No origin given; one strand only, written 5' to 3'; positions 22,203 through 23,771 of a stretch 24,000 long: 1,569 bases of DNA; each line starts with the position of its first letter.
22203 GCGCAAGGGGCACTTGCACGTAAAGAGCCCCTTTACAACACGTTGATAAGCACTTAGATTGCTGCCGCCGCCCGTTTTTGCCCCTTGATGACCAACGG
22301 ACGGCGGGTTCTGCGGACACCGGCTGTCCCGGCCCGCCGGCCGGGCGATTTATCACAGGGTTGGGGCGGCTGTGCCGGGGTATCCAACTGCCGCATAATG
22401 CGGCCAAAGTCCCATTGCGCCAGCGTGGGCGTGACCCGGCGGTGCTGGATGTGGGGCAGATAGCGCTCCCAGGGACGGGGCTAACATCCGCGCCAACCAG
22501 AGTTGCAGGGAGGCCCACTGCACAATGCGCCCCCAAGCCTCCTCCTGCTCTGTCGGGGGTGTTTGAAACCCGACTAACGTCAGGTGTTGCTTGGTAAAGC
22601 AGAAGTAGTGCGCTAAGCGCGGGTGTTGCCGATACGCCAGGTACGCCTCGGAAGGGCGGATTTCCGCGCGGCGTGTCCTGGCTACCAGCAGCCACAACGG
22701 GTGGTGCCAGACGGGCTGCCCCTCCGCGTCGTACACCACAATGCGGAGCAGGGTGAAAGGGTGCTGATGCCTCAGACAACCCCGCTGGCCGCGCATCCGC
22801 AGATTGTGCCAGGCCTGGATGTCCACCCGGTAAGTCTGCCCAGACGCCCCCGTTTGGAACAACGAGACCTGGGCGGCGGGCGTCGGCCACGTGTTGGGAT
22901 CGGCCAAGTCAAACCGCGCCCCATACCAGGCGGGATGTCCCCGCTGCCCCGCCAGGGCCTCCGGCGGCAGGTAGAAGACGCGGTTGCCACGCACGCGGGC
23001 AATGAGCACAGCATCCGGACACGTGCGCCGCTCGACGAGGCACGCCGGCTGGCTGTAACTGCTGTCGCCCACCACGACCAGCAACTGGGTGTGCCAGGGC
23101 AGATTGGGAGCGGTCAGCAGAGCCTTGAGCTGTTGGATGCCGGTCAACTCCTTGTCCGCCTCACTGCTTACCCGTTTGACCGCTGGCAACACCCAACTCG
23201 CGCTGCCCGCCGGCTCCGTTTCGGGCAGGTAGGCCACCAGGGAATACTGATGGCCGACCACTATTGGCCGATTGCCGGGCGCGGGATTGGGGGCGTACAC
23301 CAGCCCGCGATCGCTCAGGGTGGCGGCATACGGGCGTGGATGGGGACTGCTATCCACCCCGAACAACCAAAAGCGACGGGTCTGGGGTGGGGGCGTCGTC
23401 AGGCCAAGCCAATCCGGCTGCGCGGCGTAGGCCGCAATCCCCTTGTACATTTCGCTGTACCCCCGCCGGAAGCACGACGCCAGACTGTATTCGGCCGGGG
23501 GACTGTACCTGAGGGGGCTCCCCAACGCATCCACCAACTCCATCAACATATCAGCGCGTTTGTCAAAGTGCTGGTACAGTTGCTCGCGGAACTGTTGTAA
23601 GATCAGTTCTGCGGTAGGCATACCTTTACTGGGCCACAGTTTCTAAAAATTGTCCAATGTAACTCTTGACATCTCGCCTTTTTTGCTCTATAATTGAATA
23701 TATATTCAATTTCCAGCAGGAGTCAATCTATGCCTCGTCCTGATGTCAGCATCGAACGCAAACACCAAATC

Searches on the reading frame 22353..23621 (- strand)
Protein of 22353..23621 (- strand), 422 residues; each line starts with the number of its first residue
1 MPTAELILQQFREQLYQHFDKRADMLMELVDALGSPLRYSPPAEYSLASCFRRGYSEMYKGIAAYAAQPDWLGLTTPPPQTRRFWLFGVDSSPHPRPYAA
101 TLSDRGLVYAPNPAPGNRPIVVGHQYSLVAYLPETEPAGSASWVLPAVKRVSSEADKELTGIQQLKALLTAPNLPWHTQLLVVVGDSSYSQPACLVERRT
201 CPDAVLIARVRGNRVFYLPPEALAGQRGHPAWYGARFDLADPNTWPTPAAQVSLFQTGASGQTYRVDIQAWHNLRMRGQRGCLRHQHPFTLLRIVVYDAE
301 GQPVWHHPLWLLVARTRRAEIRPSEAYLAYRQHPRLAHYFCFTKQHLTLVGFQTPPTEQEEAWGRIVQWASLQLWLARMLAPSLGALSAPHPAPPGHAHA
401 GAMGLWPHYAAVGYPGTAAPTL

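Call 90: search_protein_families(library=pfam, proteins=[window:22353-23621:-], max_evalue=0.00001)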
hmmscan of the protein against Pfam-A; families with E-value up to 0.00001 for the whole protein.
window:22353-23621:- (422 aa): 1 family
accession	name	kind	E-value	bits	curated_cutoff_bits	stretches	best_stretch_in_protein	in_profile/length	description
PF13546.12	DDE_5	-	4.7e-18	66.1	27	1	14-251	1-254/272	DDE superfamily endonuclease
